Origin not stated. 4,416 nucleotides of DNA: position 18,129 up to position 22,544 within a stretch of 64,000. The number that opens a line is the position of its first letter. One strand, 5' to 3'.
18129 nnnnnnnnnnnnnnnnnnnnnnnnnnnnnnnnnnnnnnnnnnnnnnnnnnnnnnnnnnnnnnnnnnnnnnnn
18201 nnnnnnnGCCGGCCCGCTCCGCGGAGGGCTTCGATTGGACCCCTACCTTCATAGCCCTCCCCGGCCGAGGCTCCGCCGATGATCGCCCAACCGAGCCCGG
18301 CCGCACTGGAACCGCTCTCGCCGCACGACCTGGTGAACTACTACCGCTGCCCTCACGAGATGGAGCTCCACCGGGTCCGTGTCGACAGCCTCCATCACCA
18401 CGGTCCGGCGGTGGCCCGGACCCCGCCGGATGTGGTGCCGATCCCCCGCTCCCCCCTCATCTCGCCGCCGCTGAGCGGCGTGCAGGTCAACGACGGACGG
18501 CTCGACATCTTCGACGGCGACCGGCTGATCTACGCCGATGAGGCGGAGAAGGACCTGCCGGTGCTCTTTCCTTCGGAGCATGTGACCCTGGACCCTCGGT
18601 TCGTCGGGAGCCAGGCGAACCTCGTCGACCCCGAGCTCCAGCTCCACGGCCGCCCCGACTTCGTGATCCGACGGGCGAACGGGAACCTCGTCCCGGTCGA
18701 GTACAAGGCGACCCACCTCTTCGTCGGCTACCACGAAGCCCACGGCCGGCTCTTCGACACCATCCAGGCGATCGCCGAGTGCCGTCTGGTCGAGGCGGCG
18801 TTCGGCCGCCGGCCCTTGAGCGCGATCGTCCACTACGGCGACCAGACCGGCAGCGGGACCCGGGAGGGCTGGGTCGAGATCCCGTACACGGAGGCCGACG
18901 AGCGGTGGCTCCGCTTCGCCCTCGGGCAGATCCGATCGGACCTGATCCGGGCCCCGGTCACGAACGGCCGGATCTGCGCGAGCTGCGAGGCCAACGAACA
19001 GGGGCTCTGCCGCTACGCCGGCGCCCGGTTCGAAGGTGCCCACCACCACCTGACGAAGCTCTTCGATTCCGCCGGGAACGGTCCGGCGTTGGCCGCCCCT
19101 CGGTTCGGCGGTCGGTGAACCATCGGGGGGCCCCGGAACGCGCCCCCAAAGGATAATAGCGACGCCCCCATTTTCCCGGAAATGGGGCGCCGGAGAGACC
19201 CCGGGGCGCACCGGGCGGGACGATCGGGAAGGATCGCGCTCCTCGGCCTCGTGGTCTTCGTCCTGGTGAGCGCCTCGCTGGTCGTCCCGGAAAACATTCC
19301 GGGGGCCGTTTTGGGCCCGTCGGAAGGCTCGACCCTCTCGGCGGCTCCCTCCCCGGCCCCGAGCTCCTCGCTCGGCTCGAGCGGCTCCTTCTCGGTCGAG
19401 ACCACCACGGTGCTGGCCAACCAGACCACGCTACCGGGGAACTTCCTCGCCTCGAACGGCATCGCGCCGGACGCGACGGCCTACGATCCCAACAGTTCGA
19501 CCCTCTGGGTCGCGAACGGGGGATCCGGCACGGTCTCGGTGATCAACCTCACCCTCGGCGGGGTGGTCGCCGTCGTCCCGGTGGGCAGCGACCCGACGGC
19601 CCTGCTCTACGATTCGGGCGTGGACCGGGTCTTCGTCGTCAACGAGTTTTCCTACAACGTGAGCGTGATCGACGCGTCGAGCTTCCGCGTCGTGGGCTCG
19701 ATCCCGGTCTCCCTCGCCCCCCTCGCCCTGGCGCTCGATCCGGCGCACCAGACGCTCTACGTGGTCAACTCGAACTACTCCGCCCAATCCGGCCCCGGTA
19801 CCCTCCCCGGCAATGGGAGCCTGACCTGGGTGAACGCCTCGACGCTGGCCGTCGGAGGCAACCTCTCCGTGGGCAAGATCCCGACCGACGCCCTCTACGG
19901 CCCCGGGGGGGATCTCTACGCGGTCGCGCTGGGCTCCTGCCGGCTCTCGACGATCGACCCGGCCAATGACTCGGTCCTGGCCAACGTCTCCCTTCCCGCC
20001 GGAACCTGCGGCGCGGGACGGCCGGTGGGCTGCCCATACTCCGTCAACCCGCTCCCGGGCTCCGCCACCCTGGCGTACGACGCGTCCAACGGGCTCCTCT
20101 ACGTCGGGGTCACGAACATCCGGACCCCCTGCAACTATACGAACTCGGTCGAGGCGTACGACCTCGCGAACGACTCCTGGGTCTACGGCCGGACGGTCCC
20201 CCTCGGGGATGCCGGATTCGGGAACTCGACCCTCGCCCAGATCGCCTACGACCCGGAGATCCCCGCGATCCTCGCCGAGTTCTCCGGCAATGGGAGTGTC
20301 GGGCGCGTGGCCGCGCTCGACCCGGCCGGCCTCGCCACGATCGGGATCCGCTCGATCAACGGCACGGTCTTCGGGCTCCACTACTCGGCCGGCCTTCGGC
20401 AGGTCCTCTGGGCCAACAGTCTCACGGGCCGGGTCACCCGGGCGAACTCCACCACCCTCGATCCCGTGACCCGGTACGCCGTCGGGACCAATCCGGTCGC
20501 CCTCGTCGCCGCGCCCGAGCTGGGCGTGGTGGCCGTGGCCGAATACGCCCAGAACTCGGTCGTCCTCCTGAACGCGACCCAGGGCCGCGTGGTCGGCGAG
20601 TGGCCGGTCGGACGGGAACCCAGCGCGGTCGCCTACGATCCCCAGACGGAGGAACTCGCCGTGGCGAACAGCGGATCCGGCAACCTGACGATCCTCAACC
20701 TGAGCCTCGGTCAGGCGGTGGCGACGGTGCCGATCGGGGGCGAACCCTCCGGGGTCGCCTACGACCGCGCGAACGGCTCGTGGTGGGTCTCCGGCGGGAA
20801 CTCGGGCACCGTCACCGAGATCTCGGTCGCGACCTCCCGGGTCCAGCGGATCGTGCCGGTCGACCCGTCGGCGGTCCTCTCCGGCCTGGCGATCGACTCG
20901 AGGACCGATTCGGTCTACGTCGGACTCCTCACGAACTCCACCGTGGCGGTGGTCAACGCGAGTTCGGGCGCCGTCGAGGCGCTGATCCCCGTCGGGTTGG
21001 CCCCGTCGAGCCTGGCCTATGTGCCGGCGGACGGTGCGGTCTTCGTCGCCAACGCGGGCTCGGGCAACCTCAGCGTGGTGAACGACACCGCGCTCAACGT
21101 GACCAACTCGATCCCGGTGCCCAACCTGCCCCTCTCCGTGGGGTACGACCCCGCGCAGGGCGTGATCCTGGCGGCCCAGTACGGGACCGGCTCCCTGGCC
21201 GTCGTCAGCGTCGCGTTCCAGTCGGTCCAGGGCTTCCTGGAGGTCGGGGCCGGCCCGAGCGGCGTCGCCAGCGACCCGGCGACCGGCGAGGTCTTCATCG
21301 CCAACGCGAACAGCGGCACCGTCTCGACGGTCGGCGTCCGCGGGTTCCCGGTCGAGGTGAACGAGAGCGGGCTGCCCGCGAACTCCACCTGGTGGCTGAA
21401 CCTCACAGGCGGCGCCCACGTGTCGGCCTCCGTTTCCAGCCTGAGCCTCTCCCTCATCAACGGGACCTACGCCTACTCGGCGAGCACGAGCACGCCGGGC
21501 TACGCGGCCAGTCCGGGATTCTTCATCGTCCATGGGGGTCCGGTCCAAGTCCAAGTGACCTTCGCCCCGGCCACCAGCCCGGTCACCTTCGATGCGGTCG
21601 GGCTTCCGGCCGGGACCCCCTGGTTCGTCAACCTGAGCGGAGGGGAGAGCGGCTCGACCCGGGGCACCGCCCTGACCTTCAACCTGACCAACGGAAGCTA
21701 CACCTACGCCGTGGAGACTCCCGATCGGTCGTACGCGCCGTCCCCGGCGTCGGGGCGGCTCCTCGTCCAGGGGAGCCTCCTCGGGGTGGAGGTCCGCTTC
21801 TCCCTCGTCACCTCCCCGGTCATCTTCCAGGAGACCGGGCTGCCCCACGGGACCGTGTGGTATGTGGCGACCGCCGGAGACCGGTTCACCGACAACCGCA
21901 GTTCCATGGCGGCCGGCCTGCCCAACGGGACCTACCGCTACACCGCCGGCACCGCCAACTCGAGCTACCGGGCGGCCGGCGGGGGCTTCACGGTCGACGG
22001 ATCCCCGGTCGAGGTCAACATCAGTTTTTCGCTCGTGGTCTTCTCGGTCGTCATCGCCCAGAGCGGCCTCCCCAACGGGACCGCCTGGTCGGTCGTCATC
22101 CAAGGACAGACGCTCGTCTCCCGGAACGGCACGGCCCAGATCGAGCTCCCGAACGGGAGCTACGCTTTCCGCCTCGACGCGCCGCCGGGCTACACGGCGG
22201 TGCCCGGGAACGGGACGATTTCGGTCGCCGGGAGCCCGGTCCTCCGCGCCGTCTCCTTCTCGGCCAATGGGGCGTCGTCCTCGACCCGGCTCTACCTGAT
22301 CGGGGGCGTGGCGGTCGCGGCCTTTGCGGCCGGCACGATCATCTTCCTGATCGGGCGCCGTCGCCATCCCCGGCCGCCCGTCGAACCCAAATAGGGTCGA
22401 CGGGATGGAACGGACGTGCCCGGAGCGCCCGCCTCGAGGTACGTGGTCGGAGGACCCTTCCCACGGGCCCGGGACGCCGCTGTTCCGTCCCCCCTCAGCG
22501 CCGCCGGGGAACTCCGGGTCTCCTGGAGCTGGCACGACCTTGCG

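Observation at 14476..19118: Compact plus-strand cluster: CBS-ParB-like protein, two-domain cupredoxin, YafJ/EgtC-type amidotransferase, coupled unknown protein, Cas4-like nuclease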

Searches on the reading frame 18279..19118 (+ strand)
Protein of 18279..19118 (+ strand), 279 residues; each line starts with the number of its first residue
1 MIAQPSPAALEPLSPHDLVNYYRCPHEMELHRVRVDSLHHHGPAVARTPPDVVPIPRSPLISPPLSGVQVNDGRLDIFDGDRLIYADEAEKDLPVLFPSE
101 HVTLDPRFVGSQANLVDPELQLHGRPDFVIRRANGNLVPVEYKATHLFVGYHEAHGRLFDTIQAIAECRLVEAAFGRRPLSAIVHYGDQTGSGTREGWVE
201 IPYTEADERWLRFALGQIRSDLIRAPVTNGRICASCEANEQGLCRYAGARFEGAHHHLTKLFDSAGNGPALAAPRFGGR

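Call 3: search_protein_families(library=pfam, proteins=[window:18279-19118:+], max_evalue=0.01)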
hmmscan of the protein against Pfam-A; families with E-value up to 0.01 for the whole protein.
window:18279-19118:+ (279 aa): 0 families

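Call 5: search_protein_families(library=ncbifam, proteins=[window:18279-19118:+], max_evalue=0.1)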
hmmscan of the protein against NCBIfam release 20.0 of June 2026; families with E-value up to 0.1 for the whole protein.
window:18279-19118:+ (279 aa): 1 family
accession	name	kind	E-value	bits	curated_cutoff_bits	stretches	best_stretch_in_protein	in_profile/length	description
TIGR00372.1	cas4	equivalog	0.0025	17.7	65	1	118-240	64-176/180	CRISPR-associated protein Cas4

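Call 6: search_protein_families(library=padloc, proteins=[window:18279-19118:+], max_evalue=0.1)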
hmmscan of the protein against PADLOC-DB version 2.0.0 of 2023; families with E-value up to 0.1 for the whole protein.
window:18279-19118:+ (279 aa): 8 families
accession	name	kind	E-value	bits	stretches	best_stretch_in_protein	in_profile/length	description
PDLC01250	Cas4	-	2.2e-06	26.1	1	113-240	53-165/168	"CAS-I,CAS-II,CAS-III,CAS-IV,CAS-V,CAS-VI; acquisition_associated"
PDLC02067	Cas1b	-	2.7e-05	21.2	1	114-237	49-169/533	-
PDLC01447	Cas4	-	0.00029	19.4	1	115-240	47-155/161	"CAS-I,CAS-II,CAS-III,CAS-IV,CAS-V,CAS-VI; acquisition_associated"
PDLC00944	Cas4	-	0.00052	18.3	1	119-239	64-173/177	Cas4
PDLC00943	Cas4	-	0.00065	17.7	1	118-240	64-176/180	CRISPR-associated protein Cas4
PDLC00060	DruK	-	0.0021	15.5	1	114-188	135-203/347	PD-(D/E)XK nuclease superfamily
PDLC01773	Cas4c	-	0.0024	15.3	1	114-188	78-143/229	-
PDLC02034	Cas4d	-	0.059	11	1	115-146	65-95/192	-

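Call 8: search_solved_structures(query=window:18279-19118:+, max_evalue=10)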
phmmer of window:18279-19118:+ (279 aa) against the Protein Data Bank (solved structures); distinct sequences matched with E-value up to 10: 1.
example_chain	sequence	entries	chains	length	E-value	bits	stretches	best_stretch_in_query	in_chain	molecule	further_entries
2jz6_A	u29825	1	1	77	1.8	10.8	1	192-248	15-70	50S ribosomal protein L28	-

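Call 33: find_homologous_proteins(query=window:18279-19118:+, max_evalue=0.001)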
Query window:18279-19118:+ (279 aa): 347 proteins with E <= 0.001 among 1571 candidates; the best 120 are listed.
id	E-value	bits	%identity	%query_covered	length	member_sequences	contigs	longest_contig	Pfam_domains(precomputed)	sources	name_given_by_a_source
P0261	7.6e-190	647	100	100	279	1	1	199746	-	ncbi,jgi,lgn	-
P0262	1.5e-163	561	87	100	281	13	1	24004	-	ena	-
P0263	4.9e-161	553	86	100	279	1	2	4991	-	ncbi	ncbi:MAG: CRISPR-associated protein Cas4 [Thermoplasmata archaeon]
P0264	6.9e-154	529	85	94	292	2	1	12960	-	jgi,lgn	jgi:hypothetical protein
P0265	6.5e-104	365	64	94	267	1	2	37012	-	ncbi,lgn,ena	-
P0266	1.2e-103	364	67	88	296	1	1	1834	-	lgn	-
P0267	2.0e-103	363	64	91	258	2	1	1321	-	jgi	jgi:hypothetical protein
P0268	1.2e-102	361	62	94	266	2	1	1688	-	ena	-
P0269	5.2e-102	359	64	91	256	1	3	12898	-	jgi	jgi:hypothetical protein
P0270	2.0e-101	357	62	95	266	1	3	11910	-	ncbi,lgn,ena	-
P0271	2.4e-101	357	63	92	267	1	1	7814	-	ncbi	-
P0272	4.0e-101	356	60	99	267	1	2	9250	-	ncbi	-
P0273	4.1e-101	356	63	92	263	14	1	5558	-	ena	-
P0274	1.2e-100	354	60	95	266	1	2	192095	-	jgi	jgi:hypothetical protein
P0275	1.3e-100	354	63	92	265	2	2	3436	-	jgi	jgi:hypothetical protein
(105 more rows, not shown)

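Call 35: search_solved_structures(query=A2, max_evalue=1, show_alignments=2)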
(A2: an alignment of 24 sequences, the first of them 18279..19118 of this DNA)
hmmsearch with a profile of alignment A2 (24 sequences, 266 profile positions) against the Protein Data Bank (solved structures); distinct sequences matched with E-value up to 1: 0.

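Call 46: predict_structure(alignment_id=A2)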
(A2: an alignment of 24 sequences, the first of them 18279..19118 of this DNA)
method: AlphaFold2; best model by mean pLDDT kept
length: 279 residues; sequences in the alignment: 24
mean_pLDDT: 70.3   pTM: 0.70
mean pLDDT of the five models: 70.3, 69.2, 69.0, 68.3, 66.6
residues with pLDDT >= 90: 83; 70-90: 75; 50-70: 47; < 50: 74
segments of 3 or more residues with pLDDT < 50: 1-7, 49-56, 153-155, 224-279
pLDDT, mean of each block of 10 residues (from residue 1): 46 81 60 63 58 52 85 88 91 82 90 87 92 96 71 61 95 97 85 80 95 87 46 35 37 36 36 32
secondary structure, 60 per line:
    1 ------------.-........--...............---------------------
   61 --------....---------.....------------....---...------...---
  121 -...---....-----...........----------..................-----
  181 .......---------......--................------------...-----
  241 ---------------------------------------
elements in order: H15-22 H25-39 E69-72 E82-86 E115-117 E122-124 E128-131 E137-144 H158-175 E181-187 E197-202 H205-220

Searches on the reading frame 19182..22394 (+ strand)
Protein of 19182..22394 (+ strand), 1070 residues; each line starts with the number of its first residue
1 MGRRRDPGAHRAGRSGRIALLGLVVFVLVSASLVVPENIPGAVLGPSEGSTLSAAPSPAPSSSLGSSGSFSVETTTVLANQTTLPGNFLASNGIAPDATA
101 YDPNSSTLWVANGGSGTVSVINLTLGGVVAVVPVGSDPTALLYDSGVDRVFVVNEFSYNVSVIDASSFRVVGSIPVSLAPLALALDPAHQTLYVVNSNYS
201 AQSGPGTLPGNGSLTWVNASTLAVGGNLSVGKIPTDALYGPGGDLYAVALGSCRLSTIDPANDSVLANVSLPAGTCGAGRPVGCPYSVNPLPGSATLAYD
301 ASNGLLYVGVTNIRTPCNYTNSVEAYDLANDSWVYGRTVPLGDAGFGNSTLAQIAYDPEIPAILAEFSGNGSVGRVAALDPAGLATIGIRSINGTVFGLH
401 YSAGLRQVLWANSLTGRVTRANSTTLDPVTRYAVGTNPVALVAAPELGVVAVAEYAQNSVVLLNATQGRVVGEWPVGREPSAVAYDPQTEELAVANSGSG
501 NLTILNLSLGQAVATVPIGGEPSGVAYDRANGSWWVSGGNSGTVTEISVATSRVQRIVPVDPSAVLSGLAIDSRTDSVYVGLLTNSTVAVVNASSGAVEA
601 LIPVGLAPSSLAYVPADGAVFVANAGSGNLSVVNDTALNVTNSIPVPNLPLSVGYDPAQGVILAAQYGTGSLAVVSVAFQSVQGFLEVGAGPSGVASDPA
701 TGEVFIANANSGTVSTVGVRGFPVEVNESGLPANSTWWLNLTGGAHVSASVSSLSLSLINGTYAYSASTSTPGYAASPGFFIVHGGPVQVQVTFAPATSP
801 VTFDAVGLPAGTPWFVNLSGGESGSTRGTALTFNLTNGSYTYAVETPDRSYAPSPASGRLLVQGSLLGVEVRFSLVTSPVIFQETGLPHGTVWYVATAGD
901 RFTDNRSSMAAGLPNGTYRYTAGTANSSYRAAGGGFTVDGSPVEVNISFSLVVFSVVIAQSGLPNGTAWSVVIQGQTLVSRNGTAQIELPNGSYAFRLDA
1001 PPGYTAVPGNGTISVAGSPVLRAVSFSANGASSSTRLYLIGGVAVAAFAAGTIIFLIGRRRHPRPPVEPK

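Call 3: search_protein_families(library=pfam, proteins=[window:19182-22394:+], max_evalue=0.01)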
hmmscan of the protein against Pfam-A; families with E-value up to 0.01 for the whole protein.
window:19182-22394:+ (1070 aa): 4 families
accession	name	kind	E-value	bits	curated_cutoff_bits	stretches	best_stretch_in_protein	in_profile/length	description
PF10282.15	Lactonase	-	6.3e-06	26.1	21.7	0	594-678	23-116/344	Lactonase, 7-bladed beta-propeller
PF21783.3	YNCE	-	2.7e-05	24.1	27.1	0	407-695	41-331/339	YNCE-like beta-propeller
PF01344.31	Kelch_1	-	0.002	18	20.1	0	317-337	23-43/46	Kelch motif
PF25174.1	Beta-prop_THOC3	-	0.0043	16.5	305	0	456-600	67-207/272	THOC3 beta-propeller domain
